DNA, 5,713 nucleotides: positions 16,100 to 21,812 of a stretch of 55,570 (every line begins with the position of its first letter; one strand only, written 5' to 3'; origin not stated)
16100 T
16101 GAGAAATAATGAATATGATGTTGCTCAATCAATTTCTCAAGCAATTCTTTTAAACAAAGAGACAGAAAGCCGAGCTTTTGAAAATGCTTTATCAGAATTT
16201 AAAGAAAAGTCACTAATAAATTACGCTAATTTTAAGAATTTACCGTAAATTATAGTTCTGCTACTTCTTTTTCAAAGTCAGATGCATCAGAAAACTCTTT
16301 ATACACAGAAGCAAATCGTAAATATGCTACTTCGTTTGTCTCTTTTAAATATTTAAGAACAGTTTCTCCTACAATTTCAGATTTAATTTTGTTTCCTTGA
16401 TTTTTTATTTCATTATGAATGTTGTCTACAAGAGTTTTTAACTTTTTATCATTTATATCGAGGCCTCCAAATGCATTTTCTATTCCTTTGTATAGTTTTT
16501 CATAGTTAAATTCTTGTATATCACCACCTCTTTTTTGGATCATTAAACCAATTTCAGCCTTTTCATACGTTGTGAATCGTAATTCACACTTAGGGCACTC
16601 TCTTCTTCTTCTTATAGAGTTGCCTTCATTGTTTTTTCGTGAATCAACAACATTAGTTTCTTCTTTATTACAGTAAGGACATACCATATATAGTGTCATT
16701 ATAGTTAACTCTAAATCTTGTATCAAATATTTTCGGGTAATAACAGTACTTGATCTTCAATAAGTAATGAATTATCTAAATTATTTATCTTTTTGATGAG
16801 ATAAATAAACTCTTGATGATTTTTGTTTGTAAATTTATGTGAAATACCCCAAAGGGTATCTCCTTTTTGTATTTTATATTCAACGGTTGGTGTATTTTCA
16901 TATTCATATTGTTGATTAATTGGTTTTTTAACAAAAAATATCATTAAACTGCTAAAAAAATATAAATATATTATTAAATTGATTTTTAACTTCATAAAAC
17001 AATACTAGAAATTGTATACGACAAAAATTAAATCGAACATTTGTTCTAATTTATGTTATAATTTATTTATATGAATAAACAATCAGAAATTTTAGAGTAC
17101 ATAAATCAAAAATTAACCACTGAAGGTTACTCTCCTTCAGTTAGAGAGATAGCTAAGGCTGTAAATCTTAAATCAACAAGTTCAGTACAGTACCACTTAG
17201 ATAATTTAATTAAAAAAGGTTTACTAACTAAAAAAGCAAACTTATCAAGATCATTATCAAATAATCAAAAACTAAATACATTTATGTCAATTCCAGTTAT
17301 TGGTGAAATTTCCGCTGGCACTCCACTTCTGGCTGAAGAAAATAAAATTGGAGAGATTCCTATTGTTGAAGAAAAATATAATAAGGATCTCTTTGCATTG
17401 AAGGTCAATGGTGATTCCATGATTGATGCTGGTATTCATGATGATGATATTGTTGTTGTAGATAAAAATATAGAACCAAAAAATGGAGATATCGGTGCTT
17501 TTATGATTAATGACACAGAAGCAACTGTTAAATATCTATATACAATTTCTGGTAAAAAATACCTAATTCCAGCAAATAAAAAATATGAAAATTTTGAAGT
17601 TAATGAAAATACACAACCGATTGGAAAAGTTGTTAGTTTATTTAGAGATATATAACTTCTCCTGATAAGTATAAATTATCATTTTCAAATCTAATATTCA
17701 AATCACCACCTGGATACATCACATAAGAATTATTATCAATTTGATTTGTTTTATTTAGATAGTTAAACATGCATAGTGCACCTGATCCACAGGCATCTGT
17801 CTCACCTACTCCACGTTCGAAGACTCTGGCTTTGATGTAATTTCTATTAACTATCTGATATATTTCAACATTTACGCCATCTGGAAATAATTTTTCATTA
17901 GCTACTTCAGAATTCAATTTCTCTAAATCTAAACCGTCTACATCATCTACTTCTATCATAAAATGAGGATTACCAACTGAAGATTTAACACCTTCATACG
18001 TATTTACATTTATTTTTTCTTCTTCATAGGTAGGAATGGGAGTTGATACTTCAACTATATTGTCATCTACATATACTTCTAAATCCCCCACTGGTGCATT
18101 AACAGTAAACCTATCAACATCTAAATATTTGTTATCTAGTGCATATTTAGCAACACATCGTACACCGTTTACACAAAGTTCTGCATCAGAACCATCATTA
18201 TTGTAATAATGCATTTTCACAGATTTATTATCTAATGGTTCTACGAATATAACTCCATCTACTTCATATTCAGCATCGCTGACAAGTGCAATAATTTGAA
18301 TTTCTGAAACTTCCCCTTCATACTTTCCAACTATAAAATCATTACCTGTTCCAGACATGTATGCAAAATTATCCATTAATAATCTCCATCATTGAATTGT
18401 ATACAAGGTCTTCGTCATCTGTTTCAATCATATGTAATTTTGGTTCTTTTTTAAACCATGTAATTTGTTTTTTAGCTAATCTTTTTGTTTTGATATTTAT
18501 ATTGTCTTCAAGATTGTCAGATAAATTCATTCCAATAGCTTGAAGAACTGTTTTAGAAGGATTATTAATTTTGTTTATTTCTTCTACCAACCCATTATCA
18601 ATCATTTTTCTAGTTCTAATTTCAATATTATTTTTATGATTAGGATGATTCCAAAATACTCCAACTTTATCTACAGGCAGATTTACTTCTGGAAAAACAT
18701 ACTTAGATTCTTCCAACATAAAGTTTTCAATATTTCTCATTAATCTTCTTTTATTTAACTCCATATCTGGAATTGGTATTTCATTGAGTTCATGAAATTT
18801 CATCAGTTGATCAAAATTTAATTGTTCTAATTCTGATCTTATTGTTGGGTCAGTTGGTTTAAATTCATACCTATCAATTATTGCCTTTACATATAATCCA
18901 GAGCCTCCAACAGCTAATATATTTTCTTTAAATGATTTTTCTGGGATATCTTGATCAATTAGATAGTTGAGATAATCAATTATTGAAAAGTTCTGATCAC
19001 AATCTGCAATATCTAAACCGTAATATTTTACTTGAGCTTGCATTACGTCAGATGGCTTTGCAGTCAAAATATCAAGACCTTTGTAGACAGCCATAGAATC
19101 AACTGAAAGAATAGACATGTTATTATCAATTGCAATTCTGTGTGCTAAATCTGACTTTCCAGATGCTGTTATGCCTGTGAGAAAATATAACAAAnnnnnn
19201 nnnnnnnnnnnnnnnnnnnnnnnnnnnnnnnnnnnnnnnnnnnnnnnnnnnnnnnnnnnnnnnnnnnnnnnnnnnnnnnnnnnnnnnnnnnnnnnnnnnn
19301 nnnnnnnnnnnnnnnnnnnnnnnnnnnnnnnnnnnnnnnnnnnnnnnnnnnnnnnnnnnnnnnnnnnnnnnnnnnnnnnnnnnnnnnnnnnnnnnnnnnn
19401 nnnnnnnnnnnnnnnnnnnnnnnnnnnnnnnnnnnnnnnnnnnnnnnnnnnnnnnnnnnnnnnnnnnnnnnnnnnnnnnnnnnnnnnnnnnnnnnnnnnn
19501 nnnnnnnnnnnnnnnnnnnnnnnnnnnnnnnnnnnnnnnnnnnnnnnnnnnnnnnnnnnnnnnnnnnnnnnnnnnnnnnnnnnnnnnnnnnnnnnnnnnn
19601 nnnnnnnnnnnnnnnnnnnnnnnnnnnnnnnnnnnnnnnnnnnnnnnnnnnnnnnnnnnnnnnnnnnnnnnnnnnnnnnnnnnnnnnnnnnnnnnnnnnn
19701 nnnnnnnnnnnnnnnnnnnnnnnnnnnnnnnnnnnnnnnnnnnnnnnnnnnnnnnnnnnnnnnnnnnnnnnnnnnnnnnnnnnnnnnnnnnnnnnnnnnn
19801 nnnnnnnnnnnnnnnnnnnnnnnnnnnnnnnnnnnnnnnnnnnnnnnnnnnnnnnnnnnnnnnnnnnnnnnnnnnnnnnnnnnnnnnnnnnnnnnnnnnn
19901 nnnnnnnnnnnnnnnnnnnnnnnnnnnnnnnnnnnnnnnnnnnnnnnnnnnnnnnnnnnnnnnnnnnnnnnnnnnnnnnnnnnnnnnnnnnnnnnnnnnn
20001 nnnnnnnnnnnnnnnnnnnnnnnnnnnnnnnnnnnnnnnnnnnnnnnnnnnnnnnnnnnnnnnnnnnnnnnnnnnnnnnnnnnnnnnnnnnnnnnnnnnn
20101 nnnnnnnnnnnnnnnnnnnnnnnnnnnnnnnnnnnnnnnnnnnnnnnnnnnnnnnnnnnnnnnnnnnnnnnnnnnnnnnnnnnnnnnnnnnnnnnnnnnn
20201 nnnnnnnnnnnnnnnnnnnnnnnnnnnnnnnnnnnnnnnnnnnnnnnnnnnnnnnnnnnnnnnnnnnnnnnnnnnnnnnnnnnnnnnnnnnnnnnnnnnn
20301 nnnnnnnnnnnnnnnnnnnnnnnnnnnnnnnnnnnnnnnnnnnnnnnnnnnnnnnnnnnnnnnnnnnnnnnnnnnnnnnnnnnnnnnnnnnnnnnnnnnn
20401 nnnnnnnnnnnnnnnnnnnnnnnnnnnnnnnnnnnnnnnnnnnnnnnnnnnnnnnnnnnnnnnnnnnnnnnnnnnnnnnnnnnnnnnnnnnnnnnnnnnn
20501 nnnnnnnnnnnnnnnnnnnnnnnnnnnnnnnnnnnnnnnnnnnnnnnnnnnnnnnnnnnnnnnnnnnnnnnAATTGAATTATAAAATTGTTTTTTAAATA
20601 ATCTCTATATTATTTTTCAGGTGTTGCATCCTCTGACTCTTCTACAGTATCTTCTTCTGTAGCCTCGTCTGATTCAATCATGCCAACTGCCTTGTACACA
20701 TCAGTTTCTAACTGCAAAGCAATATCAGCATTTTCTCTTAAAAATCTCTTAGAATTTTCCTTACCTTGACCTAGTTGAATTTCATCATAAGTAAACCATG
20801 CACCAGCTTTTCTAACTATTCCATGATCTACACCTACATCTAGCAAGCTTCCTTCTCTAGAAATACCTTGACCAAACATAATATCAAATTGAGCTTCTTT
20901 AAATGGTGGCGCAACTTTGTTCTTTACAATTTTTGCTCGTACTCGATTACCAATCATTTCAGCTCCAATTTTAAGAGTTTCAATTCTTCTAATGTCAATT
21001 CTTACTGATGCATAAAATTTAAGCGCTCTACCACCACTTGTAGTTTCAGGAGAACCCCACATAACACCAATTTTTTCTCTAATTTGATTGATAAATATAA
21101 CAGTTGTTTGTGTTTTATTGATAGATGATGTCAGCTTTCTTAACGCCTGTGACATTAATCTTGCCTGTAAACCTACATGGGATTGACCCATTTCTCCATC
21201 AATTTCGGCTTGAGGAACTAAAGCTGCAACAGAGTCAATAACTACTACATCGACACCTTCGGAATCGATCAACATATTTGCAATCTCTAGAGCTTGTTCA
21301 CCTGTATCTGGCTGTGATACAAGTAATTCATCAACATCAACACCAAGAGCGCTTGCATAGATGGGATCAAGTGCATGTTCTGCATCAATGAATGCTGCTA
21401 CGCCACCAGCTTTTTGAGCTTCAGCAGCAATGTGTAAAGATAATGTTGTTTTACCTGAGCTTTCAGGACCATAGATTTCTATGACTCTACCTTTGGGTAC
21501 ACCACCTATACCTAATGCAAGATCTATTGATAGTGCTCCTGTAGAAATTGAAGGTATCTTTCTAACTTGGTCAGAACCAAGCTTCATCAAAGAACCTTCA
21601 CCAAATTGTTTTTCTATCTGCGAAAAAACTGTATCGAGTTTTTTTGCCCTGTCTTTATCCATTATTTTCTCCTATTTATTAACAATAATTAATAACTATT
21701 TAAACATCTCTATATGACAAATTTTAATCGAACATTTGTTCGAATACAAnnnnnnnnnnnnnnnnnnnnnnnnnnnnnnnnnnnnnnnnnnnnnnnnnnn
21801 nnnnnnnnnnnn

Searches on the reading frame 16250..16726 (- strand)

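Call 9: search_protein_families(library=pfam, proteins=[window:16250-16726:-], max_evalue=0.001)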
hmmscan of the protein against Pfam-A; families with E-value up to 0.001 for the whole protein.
window:16250-16726:- (158 aa): 2 families
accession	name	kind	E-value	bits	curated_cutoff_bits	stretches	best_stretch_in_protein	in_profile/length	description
PF22811.2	Zn_ribbon_NrdR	-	3.3e-20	72.2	27.2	1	14-55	1-42/42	Transcriptional repressor NrdR-like, N-terminal domain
PF03477.21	ATP-cone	-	8.5e-16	58.7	25.8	1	62-147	2-87/88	ATP cone domain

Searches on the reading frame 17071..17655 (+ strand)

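Call 9: search_protein_families(library=pfam, proteins=[window:17071-17655:+], max_evalue=0.001)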
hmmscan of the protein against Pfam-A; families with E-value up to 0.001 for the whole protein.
window:17071-17655:+ (194 aa): 4 families
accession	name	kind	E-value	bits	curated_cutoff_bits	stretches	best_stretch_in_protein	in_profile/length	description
PF00717.28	Peptidase_S24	-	2.7e-29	101.7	23.3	1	75-188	1-116/116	Peptidase S24-like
PF01726.22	LexA_DNA_bind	-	1.4e-17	63.6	23.7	1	3-60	7-64/65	LexA DNA binding domain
PF13730.12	HTH_36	-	0.00047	20.3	25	1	22-52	26-55/55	Helix-turn-helix domain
PF12802.13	MarR_2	-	0.00099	19.7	27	0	20-56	20-54/61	MarR family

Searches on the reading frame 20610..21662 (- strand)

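Call 9: search_protein_families(library=pfam, proteins=[window:20610-21662:-], max_evalue=0.001)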
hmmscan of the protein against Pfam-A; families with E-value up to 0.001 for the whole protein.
window:20610-21662:- (350 aa): 8 families
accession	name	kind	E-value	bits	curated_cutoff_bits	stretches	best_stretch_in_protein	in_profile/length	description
PF00154.27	RecA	-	3.3e-137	456.6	27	1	7-268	1-262/262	recA bacterial DNA recombination protein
PF21096.2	RecA_C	-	2.6e-21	75.9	27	1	271-326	1-56/57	RecA C-terminal domain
PF06745.19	ATPase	-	2.8e-08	33.8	26.6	1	40-203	2-167/231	KaiC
PF08423.17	Rad51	-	9.2e-08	32.1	22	1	35-226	4-211/244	Rad51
PF13479.12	AAA_24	-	1.2e-05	25.7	27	1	59-191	3-127/195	AAA domain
PF13481.12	AAA_25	-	2.3e-05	24.6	27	0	55-151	30-158/195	AAA domain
PF13191.12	AAA_16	-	0.00011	23.1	32.6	1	58-193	22-140/167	AAA ATPase domain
PF01637.24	ATPase_2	-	0.00014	22.2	33.2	1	59-190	21-114/225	ATPase domain predominantly from Archaea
